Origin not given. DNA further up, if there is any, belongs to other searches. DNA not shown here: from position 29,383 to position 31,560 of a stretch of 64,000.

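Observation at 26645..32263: Candidate undescribed system: DHODH-like barrel fused to a PBP-like domain, a CCA/poly(A)-polymerase-type NTase, a second PBP-like protein and coiled-coil proteins, inside a defence-type island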

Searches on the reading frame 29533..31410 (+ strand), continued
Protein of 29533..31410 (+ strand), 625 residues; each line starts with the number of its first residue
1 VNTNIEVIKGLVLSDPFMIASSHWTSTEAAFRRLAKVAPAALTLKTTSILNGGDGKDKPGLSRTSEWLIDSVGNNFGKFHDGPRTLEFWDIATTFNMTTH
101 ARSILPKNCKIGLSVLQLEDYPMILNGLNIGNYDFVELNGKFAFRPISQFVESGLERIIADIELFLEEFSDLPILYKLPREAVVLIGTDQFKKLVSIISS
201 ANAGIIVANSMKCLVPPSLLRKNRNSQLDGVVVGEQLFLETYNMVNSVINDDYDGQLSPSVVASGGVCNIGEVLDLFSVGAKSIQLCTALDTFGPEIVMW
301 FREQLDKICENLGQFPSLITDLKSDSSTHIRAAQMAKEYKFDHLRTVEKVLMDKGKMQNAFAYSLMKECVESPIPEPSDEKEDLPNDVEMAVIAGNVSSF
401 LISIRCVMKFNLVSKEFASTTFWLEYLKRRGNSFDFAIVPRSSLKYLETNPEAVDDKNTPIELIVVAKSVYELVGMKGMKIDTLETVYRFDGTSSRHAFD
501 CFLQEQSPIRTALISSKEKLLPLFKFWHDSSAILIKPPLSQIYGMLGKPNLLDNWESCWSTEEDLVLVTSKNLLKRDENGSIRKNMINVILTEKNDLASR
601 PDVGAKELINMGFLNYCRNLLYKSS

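Call 42: find_encoding_contigs(protein=P0021, flank=10000, max_places=2)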
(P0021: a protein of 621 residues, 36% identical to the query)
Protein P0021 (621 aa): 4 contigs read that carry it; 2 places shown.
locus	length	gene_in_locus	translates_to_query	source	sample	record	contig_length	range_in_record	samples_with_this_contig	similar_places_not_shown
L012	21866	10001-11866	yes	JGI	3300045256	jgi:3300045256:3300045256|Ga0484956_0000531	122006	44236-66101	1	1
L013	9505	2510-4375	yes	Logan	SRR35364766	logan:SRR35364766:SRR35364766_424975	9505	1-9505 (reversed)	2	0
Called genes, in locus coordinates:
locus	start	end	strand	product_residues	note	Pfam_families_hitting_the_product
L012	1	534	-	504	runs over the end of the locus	PF01935:DUF87, PF10412:TrwB_AAD_bind (faint), PF13401:AAA_22 (faint)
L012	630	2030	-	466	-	-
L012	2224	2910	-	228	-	-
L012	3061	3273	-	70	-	-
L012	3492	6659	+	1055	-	PF25201:nSTAND6 (faint), PF07719:TPR_2 (faint), PF00931:NB-ARC (weak), PF13191:AAA_16 (weak), PF13401:AAA_22 (weak), PF13424:TPR_12, PF17874:TPR_MalT (weak), PF13424:TPR_12 (weak), +4 more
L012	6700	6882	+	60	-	-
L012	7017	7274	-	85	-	-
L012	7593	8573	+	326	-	PF01555:N6_N4_Mtase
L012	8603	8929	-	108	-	-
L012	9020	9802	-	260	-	PF00872:Transposase_mut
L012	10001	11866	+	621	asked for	PF01180:DHO_dh (weak)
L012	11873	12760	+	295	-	-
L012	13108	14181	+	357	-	PF18145:SAVED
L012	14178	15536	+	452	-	PF18144:SMODS, PF21654:DncV-like_NTFase, PF18134:AGS_C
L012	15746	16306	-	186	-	PF00665:rve, PF13683:rve_3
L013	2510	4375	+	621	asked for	PF01180:DHO_dh (weak)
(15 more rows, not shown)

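Call 43: find_encoding_contigs(protein=P0015, flank=10000, max_places=2)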
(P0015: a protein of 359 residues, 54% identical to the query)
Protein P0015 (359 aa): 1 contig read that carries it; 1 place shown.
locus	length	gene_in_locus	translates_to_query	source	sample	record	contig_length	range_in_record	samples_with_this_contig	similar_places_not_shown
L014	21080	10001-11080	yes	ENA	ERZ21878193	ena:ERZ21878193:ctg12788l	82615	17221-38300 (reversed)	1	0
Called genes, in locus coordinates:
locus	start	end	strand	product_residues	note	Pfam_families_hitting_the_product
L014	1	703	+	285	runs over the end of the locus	PF00497:SBP_bac_3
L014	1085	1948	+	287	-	PF00528:BPD_transp_1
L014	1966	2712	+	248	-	PF13191:AAA_16 (faint), PF00005:ABC_tran, PF02463:SMC_N (faint), PF13304:AAA_21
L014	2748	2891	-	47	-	-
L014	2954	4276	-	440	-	PF01488:Shikimate_DH (weak), PF03435:Sacchrp_dh_NADP, PF13460:NAD_binding_10 (weak), PF16653:Sacchrp_dh_C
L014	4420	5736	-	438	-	PF13495:Phage_int_SAM_4, PF00589:Phage_integrase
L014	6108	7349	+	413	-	PF14319:Zn_Tnp_IS91, PF04986:Y2_Tnp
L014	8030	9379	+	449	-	PF01609:DDE_Tnp_1 (weak)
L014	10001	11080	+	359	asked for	-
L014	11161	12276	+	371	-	PF01527:HTH_Tnp_1 (weak), PF00665:rve, PF13683:rve_3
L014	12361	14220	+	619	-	-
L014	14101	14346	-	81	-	-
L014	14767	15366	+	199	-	-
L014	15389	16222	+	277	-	-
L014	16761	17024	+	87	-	-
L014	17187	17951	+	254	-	-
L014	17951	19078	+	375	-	PF07592:DDE_Tnp_ISAZ013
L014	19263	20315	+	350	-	PF14236:DruA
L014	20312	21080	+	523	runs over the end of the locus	PF06782:UPF0236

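Call 44: find_encoding_contigs(protein=P0025, flank=10000, max_places=2)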
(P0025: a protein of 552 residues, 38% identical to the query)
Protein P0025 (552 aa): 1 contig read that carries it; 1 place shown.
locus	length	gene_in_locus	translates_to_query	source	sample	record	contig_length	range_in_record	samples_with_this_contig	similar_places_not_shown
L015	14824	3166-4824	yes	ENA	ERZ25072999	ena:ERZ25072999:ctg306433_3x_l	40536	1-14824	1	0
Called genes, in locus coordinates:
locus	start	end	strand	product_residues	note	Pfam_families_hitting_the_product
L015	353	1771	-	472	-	PF01637:ATPase_2, PF13173:AAA_14, PF13401:AAA_22 (faint), PF03008:DUF234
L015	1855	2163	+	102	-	-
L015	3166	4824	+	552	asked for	PF01180:DHO_dh (weak)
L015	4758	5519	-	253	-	PF01479:S4, PF00849:PseudoU_synth_2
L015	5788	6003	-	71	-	-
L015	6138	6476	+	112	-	-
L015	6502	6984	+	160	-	-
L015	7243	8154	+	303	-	PF06325:PrmA, PF12847:Methyltransf_18 (weak), PF13847:Methyltransf_31, PF13649:Methyltransf_25 (weak), PF17286:PRMT5_C, PF22528:PRMT_C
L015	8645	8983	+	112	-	-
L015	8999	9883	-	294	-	PF01370:Epimerase, PF04321:RmlD_sub_bind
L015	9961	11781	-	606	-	PF02129:Peptidase_S15, PF08530:PepX_C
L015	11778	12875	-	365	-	PF13378:MR_MLE_C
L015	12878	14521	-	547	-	PF03321:GH3, PF23571:GH3_M, PF23572:GH3_C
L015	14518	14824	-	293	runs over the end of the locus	PF04116:FA_hydroxylase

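Call 45: find_encoding_contigs(protein=P0009, flank=10000, max_places=2)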
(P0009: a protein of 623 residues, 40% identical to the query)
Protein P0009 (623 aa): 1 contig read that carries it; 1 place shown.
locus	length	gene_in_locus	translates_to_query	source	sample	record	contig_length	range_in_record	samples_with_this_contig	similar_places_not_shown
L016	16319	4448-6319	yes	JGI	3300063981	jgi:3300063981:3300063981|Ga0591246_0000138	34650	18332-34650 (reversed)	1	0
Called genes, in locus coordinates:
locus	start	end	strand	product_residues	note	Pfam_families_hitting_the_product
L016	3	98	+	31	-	?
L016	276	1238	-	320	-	PF21957:Zn_ribbon_16, PF19898:DUF6371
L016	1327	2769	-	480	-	PF08706:D5_N, PF19263:DUF5906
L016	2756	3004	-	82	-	PF12728:HTH_17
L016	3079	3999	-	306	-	-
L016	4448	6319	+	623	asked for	PF01180:DHO_dh (faint)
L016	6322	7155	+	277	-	-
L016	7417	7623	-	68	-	-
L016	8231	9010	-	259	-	PF03130:HEAT_PBS (faint), PF13646:HEAT_2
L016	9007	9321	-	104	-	-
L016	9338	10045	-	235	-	PF02223:Thymidylate_kin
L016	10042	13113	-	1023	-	PF01637:ATPase_2 (weak), PF13191:AAA_16, PF25201:nSTAND6 (faint), PF25873:WHD_MalT (weak), PF13176:TPR_7 (faint), PF17874:TPR_MalT (weak), PF13424:TPR_12, PF13424:TPR_12, +6 more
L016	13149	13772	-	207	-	PF13238:AAA_18, PF13207:AAA_17 (weak)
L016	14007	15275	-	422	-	PF00155:Aminotran_1_2, PF01041:DegT_DnrJ_EryC1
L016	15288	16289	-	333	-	PF01408:GFO_IDH_MocA, PF02894:GFO_IDH_MocA_C, PF22725:GFO_IDH_MocA_C3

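Call 46: find_encoding_contigs(protein=P0012, flank=10000, max_places=2)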
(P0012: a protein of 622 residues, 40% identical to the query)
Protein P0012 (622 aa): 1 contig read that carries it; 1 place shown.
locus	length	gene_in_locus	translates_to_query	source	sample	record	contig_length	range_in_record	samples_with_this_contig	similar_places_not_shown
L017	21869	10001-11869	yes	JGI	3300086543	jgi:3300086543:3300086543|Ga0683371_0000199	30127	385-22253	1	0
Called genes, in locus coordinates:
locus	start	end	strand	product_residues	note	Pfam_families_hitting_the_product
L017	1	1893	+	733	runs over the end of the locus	PF12102:MrcB_N, PF01878:EVE, PF13401:AAA_22, PF20720:nSTAND3 (faint), PF00004:AAA, PF07728:AAA_5, PF28529:McrB_lid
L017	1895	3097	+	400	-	PF10117:McrBC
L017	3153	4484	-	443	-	PF01867:Cas_Cas1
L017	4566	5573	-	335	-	-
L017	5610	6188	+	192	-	-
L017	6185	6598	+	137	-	-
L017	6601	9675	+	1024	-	PF03175:DNA_pol_B_2, PF00136:DNA_pol_B (faint)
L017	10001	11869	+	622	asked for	PF01180:DHO_dh (weak)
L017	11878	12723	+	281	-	-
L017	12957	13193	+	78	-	-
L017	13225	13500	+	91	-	PF02452:PemK_toxin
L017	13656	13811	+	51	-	-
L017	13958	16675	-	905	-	PF00317:Ribonuc_red_lgN, PF02867:Ribonuc_red_lgC, PF12637:TSCPD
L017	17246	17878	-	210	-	PF01936:NYN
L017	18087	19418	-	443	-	PF04434:SWIM, PF01609:DDE_Tnp_1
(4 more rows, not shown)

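Call 56: search_protein_families(library=pfam, proteins=[L008:9977-11518:+, L008:11494-12144:+, L008:12134-12796:+, L009:6412-8058:+, L009:8190-10034:+, L005:12540-13298:+, L005:13588-14286:+, L005:8298-9314:+, L006:12822-14480:-, L006:14480-17392:-], max_evalue=0.01)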
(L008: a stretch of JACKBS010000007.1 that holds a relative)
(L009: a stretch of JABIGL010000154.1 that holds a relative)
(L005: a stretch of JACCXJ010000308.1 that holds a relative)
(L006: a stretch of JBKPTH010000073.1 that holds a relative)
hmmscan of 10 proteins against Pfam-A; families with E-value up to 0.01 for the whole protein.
L008:9977-11518:+ (514 aa): 6 families
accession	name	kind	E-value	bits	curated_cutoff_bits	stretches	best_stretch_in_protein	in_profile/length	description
PF01180.27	DHO_dh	-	1.9e-13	50.7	27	1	157-303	144-288/291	Dihydroorotate dehydrogenase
PF03060.21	NMO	-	1.3e-07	31.7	28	1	189-287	124-225/331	Nitronate monooxygenase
PF04309.18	G3P_antiterm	-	0.0034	17.3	27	1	244-282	128-166/173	Glycerol-3-phosphate responsive antiterminator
PF00478.31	IMPDH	-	0.004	16.7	25.6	1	248-287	200-239/345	IMP dehydrogenase / GMP reductase domain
PF00977.27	His_biosynth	-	0.0046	16.9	23.6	1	238-286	56-104/228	Histidine biosynthesis protein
PF04481.18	DUF561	-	0.0082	15.8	21.6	0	235-285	166-215/243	Protein of unknown function (DUF561)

L008:11494-12144:+ (217 aa): 7 families
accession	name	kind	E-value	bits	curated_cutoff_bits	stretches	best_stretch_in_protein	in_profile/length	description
PF02223.23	Thymidylate_kin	-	5.7e-43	147.2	27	1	11-205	1-185/185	Thymidylate kinase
PF01712.25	dNK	-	1.3e-06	28.7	27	1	9-207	1-196/203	Deoxynucleoside kinase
PF00485.24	PRK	-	0.00078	19.7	22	0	105-169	111-165/196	Phosphoribulokinase / Uridine kinase family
PF13207.12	AAA_17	-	0.0011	19.7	27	0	13-155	2-124/136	AAA domain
PF13238.12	AAA_18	-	0.003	18.4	29.4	0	9-157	1-115/128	AAA domain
PF13671.12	AAA_33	-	0.0037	18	27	0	120-160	85-125/143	AAA domain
PF13521.12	AAA_28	-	0.0084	16.8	27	0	9-164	2-139/164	AAA domain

L008:12134-12796:+ (221 aa): 3 families
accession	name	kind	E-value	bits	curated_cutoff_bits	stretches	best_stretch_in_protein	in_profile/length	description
PF00730.31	HhH-GPD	-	1.5e-10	41.8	26.2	1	46-180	3-107/108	HhH-GPD superfamily base excision DNA repair protein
PF10576.14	EndIII_4Fe-2S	-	8.6e-08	32.7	20.5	1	199-215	1-17/17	Iron-sulfur binding domain of endonuclease III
PF22175.2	Ogg-HhH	-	6e-05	23.1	27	1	40-174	21-158/173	8-oxoguanine DNA glycosylase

L009:6412-8058:+ (549 aa): 2 families
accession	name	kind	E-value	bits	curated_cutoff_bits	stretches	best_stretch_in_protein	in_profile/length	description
PF01180.27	DHO_dh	-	2.4e-08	34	27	1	134-200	211-275/291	Dihydroorotate dehydrogenase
PF03060.21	NMO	-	4.6e-06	26.7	28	1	164-197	193-225/331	Nitronate monooxygenase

L009:8190-10034:+ (615 aa): 9 families
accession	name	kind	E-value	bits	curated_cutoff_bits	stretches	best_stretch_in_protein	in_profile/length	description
PF00009.33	GTP_EFTU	-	1e-58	198.5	26.5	1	5-184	2-188/188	Elongation factor Tu GTP binding domain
PF06421.17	LepA_C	-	4e-50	168.9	29.7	1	505-611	1-107/107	GTP-binding protein LepA C-terminus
PF00679.30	EFG_C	-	1.7e-16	60.4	27.9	1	401-491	2-76/89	Elongation factor G C-terminus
PF03144.31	GTP_EFTU_D2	-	3.3e-07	31.1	30.3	1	207-277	1-73/73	Elongation factor Tu domain 2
PF01926.29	MMR_HSR1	-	3.8e-07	30.7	21.9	1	15-134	8-113/113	50S ribosome-binding GTPase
PF00071.28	Ras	-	1.4e-05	25.2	21.6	1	54-182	30-160/162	Ras family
PF22042.2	EF-G_D2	-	0.003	18.1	27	1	192-229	1-38/84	Elongation factor G domain 2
PF08477.19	Roc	-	0.0092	16.6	27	0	17-136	10-119/119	Ras of Complex, Roc, domain of DAPkinase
PF09439.16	SRPRB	-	0.0093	15.8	25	0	9-108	6-84/178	Signal recognition particle receptor beta subunit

L005:12540-13298:+ (253 aa): 1 family
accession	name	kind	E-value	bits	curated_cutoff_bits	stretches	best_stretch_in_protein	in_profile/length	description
PF04116.19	FA_hydroxylase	-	9.2e-27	94.5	31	1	106-232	2-132/132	Fatty acid hydroxylase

L005:13588-14286:+ (233 aa): 0 families

L005:8298-9314:+ (339 aa): 0 families

L006:12822-14480:- (552 aa): 1 family
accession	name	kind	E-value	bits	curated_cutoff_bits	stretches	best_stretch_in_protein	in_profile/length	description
PF02384.22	N6_Mtase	-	0.00065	19.6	20.4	1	85-203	17-138/311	N-6 DNA Methylase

L006:14480-17392:- (970 aa): 6 families
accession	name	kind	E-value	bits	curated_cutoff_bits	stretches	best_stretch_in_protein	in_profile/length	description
PF00069.31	Pkinase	-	8.6e-17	61.8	31.7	1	49-291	3-192/263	Protein kinase domain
PF19276.4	HD_assoc_2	-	1.4e-06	28.3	23.1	1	621-662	17-58/222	HD associated region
PF07714.23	PK_Tyr_Ser-Thr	-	3.8e-05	23.6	23.1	1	49-234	3-156/258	Protein tyrosine and serine/threonine kinase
PF01636.29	APH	-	5.9e-05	23.4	23.2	0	170-232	134-202/239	Phosphotransferase enzyme family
PF01966.28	HD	-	0.0012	19.5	22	1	434-510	2-68/116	HD domain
PF03109.22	ABC1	-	0.0012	18.5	22.9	1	190-241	177-228/244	ABC1 atypical kinase-like domain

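Call 59: search_protein_families(library=phrogs, proteins=[window:29533-31410:+], max_evalue=0.01)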
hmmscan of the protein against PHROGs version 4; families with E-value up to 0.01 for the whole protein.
window:29533-31410:+ (625 aa): 1 family
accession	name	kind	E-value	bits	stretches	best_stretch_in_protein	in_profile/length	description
phrog_14943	-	unknown function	4.6e-05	23.6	1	8-305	41-325/327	-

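Call 60: find_related_loci(query=A1, collection=viral_contigs, flank=10000)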
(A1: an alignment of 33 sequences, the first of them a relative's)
Query A1 (625 aa) in viral_contigs; peptide patterns used: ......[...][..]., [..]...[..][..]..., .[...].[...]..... (x = any residue, [..] = any of these).
21 stretches matched a pattern, but none encodes a relative of the query by tblastn (E <= 1e-3).

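Call 70: search_dna_similar(query=window:29533-31407:+, collection=plasmids, mode=protein, max_evalue=0.001, max_rows=15)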
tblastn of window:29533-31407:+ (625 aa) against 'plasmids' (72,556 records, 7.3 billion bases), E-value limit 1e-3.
No match.

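Call 77: fold_search(model_id=the predicted structure, library=viral)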
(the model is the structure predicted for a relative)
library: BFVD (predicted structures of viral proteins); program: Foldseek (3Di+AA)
matches with E <= 10: 579; with E <= 0.001: 3
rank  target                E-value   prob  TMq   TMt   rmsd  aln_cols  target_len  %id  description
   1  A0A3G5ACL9            1.3e-06  1.00  0.21  0.20  27.1       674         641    8  Bifunctional phosphoribosyl-AMP cyclohydrolase/phosphoribosyl-ATP pyrophosphatase protein [Satyrvirus sp.]
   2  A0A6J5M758            3.3e-04  1.00  0.25  0.43   7.8       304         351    9  GuaB IMP dehydrogenase/GMP reductase [uncultured Caudovirales phage]
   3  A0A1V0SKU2            9.5e-04  1.00  0.22  0.43   7.7       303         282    7  HMGL-like protein [Klosneuvirus KNV1]
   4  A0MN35                1.7e-03  1.00  0.26  0.40   6.3       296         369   14  (no name in the UniProt tables at hand)
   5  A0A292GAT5            1.9e-03  1.00  0.25  0.43   7.6       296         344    8  (no name in the UniProt tables at hand)
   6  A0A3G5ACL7            2.2e-03  0.98  0.22  0.28  12.7       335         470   12  Carbohydrate binding domain-containing protein [Hyperionvirus sp.]
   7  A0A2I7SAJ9            2.9e-03  0.98  0.21  0.35  15.7       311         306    8  (no name in the UniProt tables at hand)
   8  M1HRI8                3.2e-03  0.97  0.22  0.22  10.4       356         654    9  (no name in the UniProt tables at hand)
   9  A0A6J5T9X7            4.7e-03  0.97  0.20  0.39  12.2       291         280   12  PBP2_Bug_TTT domain containing protein [uncultured Caudovirales phage]
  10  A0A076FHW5            5.0e-03  0.99  0.21  0.36  11.5       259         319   14  Uncharacterized protein [Aureococcus anophagefferens virus]
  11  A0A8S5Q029            6.2e-03  0.92  0.21  0.35  20.3       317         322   11  Transcriptional regulator [Siphoviridae sp. ctMOb8]
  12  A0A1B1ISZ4            9.2e-03  0.98  0.24  0.30   8.6       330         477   11  (no name in the UniProt tables at hand)
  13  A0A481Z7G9            2.1e-02  0.84  0.20  0.36  11.6       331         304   10  Methylenetetrahydrofolate reductase [Pithovirus LCPAC304]
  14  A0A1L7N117            2.3e-02  0.93  0.22  0.45   9.8       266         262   14  Uncharacterized protein [Ralstonia phage RP12]
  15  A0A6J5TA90            3.3e-02  0.93  0.21  0.38   9.9       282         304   12  COG2070 Dioxygenases related to 2-nitropropane dioxygenase [uncultured Caudovirales phage]
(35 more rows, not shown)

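Call 87: find_encoding_contigs(protein=P0024, flank=10000, max_places=1)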
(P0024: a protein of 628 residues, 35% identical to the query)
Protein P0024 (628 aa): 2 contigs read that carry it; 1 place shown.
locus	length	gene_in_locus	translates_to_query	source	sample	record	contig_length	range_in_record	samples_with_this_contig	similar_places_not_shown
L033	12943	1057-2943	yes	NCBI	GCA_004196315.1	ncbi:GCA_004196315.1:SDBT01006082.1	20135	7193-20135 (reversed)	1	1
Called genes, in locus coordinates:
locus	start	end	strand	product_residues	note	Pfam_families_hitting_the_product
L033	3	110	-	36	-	?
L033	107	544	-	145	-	-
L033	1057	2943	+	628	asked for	PF01180:DHO_dh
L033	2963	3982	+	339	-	-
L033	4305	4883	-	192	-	-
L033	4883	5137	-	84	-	-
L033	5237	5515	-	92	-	-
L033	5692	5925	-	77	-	-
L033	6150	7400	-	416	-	PF14659:Phage_int_SAM_3 (weak), PF00589:Phage_integrase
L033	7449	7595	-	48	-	-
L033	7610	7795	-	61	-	-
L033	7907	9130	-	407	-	-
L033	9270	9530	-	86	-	PF21983:NikA-like (weak)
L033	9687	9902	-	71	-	-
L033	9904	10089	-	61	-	-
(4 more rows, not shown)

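Call 88: find_encoding_contigs(protein=P0018, flank=10000, max_places=1)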
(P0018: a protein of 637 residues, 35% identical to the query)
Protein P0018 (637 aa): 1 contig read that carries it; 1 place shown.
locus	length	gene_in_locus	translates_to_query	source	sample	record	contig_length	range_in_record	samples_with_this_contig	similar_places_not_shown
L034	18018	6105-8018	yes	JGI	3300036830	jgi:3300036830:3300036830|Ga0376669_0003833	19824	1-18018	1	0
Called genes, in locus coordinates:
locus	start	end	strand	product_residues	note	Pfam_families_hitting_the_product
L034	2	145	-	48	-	?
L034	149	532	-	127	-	PF01648:ACPS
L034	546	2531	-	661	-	PF18723:HMUDK_hel, PF03819:MazG (weak), PF18722:MazG_C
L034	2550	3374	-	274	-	-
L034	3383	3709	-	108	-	PF00112:Peptidase_C1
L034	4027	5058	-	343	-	PF06114:Peptidase_M78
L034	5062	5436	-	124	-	PF12844:HTH_19, PF13560:HTH_31, PF01381:HTH_3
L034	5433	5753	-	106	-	-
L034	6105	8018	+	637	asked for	PF01180:DHO_dh (weak)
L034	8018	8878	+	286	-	-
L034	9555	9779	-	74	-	-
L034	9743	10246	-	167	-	-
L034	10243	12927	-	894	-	PF08751:TrwC, PF13245:AAA_19, PF13401:AAA_22 (faint), PF13604:AAA_30, PF01443:Viral_helicase1 (weak), PF22232:TraI_hel_assoc_N, PF13538:UvrD_C_2 (weak)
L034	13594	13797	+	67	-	-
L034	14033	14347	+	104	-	-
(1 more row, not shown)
